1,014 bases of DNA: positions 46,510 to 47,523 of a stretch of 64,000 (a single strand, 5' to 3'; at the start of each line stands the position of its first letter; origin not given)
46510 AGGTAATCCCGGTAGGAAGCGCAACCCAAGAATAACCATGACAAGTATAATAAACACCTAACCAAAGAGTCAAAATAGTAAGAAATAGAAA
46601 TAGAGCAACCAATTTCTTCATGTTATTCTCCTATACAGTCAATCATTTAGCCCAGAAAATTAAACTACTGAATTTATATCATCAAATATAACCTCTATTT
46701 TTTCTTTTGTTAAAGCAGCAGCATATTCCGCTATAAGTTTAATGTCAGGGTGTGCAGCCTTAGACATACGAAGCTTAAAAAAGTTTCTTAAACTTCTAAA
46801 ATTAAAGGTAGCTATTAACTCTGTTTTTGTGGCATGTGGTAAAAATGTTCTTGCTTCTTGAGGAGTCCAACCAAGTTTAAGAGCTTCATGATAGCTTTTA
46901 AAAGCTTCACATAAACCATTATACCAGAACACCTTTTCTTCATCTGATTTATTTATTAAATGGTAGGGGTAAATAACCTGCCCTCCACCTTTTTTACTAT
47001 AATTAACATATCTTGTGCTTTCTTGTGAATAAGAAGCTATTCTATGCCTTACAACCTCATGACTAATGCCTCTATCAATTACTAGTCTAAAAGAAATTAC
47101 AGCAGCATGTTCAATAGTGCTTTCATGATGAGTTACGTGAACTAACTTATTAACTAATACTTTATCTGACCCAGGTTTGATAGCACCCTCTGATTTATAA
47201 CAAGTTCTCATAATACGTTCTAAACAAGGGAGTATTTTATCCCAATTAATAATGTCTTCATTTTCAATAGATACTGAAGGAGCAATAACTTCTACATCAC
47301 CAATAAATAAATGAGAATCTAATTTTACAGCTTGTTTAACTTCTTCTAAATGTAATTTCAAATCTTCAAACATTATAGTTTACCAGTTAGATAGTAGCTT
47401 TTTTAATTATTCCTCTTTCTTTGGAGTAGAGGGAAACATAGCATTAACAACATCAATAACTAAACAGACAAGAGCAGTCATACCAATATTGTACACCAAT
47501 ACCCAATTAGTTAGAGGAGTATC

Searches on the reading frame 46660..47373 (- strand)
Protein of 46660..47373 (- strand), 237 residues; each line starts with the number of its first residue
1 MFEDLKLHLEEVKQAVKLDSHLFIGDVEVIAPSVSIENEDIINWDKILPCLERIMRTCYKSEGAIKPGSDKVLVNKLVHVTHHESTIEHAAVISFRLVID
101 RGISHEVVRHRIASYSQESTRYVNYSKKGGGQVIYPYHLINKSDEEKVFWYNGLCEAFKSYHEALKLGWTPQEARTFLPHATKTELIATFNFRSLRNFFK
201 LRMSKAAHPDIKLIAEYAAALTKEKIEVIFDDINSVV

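Call 16: search_protein_families(library=phrogs, proteins=[window:46660-47373:-])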
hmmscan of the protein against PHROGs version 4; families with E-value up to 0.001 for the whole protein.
window:46660-47373:- (237 aa): 4 families
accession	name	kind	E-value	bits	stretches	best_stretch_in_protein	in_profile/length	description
phrog_85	-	DNA, RNA and nucleotide metabolism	6.3e-34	118.6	1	52-233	392-583/866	thymidylate synthase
phrog_22708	-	DNA, RNA and nucleotide metabolism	1.9e-08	35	1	66-126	68-127/242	thymidylate synthase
phrog_10644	-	DNA, RNA and nucleotide metabolism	1.2e-06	29.7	0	157-226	78-147/160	thymidylate synthase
phrog_35637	-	DNA, RNA and nucleotide metabolism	7.5e-05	22.9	1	85-202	130-244/366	thymidylate synthase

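Call 22: find_related_loci(query=window:46660-47373:-, collection=viral_contigs, flank=10000)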
Query window:46660-47373:- (237 aa) in viral_contigs; peptide patterns used: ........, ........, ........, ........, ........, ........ (x = any residue, [..] = any of these).
28 stretches matched a pattern; 1 encode a relative of the query (tblastn E <= 1e-3); 1 distinct loci.
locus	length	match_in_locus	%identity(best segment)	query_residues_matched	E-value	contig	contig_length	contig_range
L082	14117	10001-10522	34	53-215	5e-19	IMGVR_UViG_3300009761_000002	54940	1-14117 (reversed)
